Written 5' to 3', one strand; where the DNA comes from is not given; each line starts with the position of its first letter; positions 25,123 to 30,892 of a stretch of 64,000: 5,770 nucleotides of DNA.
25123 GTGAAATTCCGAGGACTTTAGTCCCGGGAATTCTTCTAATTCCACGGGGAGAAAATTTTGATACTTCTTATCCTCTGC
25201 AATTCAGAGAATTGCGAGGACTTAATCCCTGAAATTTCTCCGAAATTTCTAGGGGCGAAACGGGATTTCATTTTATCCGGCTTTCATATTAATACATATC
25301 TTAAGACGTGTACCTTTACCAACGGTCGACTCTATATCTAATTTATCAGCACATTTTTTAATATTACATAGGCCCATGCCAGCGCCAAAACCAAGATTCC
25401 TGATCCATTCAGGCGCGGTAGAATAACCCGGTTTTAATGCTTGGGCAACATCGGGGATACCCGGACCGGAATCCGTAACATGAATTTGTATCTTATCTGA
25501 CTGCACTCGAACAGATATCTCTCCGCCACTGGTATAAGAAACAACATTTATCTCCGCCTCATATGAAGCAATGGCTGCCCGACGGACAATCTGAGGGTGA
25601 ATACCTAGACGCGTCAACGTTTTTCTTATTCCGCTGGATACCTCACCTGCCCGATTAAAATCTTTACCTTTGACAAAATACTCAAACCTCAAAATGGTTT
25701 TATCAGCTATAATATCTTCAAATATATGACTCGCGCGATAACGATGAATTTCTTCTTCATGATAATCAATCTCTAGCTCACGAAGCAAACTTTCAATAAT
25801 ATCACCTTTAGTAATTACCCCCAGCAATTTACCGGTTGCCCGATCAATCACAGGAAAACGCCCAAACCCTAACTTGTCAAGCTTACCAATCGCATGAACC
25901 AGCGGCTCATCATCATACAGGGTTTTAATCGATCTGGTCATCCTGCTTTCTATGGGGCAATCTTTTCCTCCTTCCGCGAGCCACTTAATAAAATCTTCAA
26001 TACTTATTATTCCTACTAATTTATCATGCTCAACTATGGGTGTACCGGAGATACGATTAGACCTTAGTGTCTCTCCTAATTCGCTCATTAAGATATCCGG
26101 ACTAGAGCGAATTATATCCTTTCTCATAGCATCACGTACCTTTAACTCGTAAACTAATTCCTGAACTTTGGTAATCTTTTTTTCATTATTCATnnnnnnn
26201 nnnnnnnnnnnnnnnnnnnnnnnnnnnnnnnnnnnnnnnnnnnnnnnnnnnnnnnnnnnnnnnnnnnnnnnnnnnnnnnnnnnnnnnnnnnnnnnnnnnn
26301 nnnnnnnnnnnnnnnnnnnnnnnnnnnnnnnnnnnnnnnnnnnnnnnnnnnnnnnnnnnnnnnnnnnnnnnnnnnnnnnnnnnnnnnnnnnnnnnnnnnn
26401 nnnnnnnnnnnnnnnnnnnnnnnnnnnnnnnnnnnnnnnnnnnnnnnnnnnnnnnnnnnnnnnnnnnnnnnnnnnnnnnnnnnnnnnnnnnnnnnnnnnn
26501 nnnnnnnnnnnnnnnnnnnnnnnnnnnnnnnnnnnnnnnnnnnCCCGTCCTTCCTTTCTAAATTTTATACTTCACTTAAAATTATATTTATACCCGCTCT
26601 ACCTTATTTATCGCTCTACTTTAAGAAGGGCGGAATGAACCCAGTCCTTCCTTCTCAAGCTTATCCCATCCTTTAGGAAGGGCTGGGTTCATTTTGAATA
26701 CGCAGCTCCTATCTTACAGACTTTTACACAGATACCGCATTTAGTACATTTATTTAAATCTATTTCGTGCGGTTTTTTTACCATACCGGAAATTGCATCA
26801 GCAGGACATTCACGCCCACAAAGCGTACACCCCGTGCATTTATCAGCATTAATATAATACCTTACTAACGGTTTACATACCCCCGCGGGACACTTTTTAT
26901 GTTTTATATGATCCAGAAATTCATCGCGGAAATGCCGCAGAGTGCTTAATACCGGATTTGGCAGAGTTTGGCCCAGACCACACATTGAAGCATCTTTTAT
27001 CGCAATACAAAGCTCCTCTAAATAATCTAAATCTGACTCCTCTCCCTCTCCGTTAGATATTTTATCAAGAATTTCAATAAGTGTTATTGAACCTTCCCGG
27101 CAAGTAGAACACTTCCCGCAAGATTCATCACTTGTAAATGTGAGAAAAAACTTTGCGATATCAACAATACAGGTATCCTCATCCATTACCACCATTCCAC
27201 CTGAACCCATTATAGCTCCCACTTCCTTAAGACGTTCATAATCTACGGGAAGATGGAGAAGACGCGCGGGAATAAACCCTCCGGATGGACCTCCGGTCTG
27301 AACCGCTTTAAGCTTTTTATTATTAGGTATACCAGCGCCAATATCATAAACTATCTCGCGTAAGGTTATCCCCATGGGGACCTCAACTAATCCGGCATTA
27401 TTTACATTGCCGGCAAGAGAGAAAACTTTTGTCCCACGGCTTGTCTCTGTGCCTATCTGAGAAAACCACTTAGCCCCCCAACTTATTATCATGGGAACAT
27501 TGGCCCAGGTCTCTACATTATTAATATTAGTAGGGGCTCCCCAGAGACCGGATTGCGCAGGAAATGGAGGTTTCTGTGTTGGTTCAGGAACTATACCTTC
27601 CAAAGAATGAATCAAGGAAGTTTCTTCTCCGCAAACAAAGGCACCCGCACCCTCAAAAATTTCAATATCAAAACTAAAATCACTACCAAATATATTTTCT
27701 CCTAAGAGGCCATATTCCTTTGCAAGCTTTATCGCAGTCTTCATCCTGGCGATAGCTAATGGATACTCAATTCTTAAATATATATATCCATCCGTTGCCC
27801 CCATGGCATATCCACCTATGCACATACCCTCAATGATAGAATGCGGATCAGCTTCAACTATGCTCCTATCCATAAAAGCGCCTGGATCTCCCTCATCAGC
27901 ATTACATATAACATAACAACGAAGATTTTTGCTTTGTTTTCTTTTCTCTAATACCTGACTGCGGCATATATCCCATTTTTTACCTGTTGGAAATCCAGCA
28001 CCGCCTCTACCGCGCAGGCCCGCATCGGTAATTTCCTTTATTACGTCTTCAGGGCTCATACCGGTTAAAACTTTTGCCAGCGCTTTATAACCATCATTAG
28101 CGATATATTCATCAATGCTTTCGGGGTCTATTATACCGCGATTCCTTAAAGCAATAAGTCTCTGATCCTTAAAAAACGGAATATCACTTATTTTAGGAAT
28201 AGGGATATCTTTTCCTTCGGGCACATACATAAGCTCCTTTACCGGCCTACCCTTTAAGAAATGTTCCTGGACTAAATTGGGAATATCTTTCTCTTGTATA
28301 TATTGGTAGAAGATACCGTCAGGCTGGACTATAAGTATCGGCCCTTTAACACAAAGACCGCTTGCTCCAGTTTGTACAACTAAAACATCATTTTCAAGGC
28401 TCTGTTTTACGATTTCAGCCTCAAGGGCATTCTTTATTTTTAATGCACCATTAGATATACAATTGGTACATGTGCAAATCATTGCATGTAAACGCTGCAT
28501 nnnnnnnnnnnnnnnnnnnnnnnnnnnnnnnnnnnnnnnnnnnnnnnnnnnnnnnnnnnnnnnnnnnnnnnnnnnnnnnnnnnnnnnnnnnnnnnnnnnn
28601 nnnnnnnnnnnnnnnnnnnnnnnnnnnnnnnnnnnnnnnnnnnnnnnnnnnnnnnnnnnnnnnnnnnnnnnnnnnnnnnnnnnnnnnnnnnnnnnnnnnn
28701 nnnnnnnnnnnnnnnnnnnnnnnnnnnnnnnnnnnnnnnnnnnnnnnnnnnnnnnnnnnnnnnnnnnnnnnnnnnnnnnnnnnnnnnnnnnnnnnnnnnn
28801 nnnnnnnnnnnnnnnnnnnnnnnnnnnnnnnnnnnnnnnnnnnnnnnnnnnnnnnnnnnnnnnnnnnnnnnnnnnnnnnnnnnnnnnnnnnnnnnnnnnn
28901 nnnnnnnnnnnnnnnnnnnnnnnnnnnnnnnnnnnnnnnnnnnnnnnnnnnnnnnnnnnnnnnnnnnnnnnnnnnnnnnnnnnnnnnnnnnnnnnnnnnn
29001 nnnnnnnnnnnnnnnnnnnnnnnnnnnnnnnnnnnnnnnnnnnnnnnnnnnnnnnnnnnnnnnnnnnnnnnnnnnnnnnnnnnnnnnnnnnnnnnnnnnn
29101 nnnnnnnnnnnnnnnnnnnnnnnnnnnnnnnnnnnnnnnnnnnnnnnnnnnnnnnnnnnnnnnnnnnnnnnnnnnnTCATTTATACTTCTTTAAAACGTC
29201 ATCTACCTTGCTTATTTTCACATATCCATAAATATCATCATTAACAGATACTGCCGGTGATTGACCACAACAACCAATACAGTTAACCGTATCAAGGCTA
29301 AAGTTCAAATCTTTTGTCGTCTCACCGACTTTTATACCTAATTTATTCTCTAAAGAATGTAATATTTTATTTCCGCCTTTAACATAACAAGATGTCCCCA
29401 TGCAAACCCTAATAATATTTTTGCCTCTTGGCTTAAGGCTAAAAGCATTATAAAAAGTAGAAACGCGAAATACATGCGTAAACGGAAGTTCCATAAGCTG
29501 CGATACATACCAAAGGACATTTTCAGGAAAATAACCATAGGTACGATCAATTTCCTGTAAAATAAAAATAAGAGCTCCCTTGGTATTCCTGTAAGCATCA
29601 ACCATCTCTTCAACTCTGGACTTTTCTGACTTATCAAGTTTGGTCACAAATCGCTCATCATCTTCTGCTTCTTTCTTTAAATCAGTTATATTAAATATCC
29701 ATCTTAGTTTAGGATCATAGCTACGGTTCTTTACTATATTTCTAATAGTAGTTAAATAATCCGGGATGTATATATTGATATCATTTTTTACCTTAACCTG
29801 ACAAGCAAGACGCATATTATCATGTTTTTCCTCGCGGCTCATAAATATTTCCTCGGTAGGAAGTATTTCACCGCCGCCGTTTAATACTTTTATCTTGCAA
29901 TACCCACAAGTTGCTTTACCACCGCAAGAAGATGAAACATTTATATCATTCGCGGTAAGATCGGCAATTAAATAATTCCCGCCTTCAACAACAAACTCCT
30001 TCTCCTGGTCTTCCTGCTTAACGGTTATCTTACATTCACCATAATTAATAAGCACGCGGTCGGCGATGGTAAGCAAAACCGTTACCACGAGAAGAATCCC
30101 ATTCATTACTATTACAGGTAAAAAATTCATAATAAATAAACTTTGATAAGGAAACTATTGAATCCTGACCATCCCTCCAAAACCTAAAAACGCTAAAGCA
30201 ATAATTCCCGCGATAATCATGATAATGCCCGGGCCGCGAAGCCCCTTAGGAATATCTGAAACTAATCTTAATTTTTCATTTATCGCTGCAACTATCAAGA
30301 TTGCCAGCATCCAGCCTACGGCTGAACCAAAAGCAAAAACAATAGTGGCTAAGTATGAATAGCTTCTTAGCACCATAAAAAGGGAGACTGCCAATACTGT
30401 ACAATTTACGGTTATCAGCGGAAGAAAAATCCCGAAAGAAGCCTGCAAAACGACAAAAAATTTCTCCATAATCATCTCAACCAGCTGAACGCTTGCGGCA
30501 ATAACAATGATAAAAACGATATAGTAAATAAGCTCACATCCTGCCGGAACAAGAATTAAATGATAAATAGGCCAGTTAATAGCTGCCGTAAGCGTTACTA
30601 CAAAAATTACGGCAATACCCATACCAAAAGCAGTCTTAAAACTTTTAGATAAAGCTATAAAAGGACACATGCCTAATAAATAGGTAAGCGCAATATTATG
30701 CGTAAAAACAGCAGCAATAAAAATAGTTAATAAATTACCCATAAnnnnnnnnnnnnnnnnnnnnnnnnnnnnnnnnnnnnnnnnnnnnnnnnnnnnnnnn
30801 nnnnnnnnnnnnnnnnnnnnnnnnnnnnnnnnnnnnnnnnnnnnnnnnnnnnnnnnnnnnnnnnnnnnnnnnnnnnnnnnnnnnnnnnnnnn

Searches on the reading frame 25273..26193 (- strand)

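Call 61: search_protein_families(library=pfam, proteins=[window:25273-26193:-], max_evalue=0.0001)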
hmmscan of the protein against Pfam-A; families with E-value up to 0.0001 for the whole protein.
window:25273-26193:- (306 aa): 3 families
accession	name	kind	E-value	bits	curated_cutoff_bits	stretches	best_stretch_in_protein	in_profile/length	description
PF00571.33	CBS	-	2.6e-21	76.1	24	2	19-73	1-56/57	CBS domain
PF02518.31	HATPase_c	-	4.6e-10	40.4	26.4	1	216-302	16-108/111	Histidine kinase-, DNA gyrase B-, and HSP90-like ATPase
PF13581.12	HATPase_c_2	-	3e-09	37.4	27.4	1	182-299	8-125/127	Histidine kinase-like ATPase domain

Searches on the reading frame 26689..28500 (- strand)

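Call 50: search_protein_families(library=pfam, proteins=[window:26689-28500:-], max_evalue=0.001)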
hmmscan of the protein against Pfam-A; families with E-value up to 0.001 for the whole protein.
window:26689-28500:- (603 aa): 10 families
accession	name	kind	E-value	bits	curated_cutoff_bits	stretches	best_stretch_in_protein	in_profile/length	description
PF01512.22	Complex1_51K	-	8.8e-44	149.5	31.2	1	157-336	1-149/150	Nuo51 FMN-binding domain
PF10589.14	NADH_4Fe-4S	-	5.3e-31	106.8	23.5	1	447-531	1-85/85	NADH-ubiquinone oxidoreductase-F iron-sulfur binding region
PF00037.32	Fer4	-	2.2e-09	37.2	21.1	2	548-571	1-24/24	4Fe-4S binding domain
PF13237.11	Fer4_10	-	9.9e-08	32.2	25.5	1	548-595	2-52/53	4Fe-4S dicluster domain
PF14697.11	Fer4_21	-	2.9e-07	30.9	35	1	550-597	3-53/59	4Fe-4S dicluster domain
PF12797.12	Fer4_2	-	5.8e-06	26.4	24.5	2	578-596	3-21/22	4Fe-4S binding domain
PF10531.15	SLBB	-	6.5e-06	26.3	27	1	360-409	2-54/55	SLBB domain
PF13187.11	Fer4_9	-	1.3e-05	25.5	27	1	554-598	1-50/52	4Fe-4S dicluster domain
PF12837.12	Fer4_6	-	2.5e-05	24.4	25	1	579-599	3-23/24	4Fe-4S binding domain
PF12838.12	Fer4_7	-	3.4e-05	24.6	27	1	554-599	1-52/52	4Fe-4S dicluster domain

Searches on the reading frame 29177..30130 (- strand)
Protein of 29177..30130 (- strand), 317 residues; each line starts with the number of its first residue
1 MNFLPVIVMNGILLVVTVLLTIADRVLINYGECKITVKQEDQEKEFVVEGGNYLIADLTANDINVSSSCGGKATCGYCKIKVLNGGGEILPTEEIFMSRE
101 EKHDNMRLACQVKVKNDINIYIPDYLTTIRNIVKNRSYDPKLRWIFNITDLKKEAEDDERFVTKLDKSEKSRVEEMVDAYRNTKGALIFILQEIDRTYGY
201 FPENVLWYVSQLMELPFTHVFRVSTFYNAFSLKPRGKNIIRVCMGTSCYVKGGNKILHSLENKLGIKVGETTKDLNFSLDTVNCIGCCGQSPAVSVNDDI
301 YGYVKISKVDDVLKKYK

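Call 68: search_protein_families(library=ncbifam, proteins=[window:29177-30130:-], max_evalue=1e-10)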
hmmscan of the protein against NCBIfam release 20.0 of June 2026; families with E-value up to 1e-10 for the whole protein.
window:29177-30130:- (317 aa): 11 families
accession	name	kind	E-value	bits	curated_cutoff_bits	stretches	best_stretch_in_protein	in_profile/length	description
NF005722.0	PRK07539.1-2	equivalog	5.5e-42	143.5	141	1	164-317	4-157/157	NADH-quinone oxidoreductase subunit NuoE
NF005747.0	PRK07571.1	equivalog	1.3e-41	142.1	224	1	169-315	20-167/173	bidirectional hydrogenase complex protein HoxE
TIGR01958.1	nuoE_fam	subfamily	5.1e-37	127.3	142.4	1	173-317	2-148/148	NADH-quinone oxidoreductase subunit NuoE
NF005725.0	PRK07539.1-5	equivalog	4.1e-35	121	220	1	155-317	9-172/174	NADH-quinone oxidoreductase subunit NuoE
NF004638.0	PRK05988.1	equivalog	2.3e-33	115.2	198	1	166-315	7-156/159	formate dehydrogenase subunit gamma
TIGR01941.1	nqrF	equivalog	1.9e-32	112.7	295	1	6-130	5-128/405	NADH:ubiquinone reductase (Na(+)-transporting) subunit F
NF005721.0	PRK07539.1-1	equivalog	1.9e-24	86.4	308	1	154-314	11-175/292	NADH-quinone oxidoreductase subunit NuoE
NF005723.0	PRK07539.1-3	equivalog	1.2e-23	83.7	226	1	185-316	24-156/158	NADH-quinone oxidoreductase subunit NuoE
NF005724.0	PRK07539.1-4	equivalog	1.2e-21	77.7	280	1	169-316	22-172/240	NADH-quinone oxidoreductase subunit NuoE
NF009040.0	PRK12373.1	equivalog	1.8e-16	60.9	514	1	184-314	36-167/400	NADH-quinone oxidoreductase subunit E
NF040756.1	corr_regen_AcsV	exception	1.2e-13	50.4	800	1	39-138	4-101/632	corrinoid activation/regeneration protein AcsV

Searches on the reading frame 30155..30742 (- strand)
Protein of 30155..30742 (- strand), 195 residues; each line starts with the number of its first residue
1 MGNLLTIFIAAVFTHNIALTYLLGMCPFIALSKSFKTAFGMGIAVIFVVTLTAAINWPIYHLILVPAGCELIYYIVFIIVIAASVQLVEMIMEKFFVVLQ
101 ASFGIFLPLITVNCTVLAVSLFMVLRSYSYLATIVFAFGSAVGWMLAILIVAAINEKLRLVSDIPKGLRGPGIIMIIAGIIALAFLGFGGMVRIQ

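Call 68: search_protein_families(library=ncbifam, proteins=[window:30155-30742:-], max_evalue=1e-10)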
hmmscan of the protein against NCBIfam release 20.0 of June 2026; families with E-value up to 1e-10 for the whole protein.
window:30155-30742:- (195 aa): 10 families
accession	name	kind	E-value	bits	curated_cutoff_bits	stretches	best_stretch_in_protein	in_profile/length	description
TIGR01940.1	nqrE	equivalog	8.1e-58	196.1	247.55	1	3-191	2-199/200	NADH:ubiquinone reductase (Na(+)-transporting) subunit E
TIGR01943.1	rnfA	subfamily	2e-54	184.9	229.3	1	3-192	2-190/190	RnfABCDGE type electron transport complex subunit A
NF002200.0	PRK01061.1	equivalog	3.2e-49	167.8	351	1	3-191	10-209/250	Na(+)-translocating NADH-quinone reductase subunit E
NF003481.0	PRK05151.1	equivalog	2.6e-48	164.7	240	1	1-193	1-192/193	electron transport complex subunit RsxA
NF009108.0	PRK12456.1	equivalog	9.6e-45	153.2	398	1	4-191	5-197/199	Na(+)-translocating NADH-quinone reductase subunit E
NF041835.1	rnfA_Methano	equivalog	1.1e-42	146.7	300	1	3-189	5-190/195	Rnf electron transport complex subunit RnfA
NF009070.0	PRK12405.1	subfamily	1.1e-20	73.8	184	1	4-157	4-151/231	electron transport complex subunit RsxE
TIGR01948.1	rnfE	subfamily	1.3e-20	73.8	213.4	1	7-157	3-147/196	RnfABCDGE type electron transport complex subunit E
NF041839.1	rnfE_Methano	equivalog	1.9e-16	60.5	350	1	5-158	3-150/203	Rnf electron transport complex subunit RnfE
NF006777.0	PRK09292.1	equivalog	1.3e-11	44.6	235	1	6-157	9-154/209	NADH:ubiquinone reductase (Na(+)-transporting) subunit D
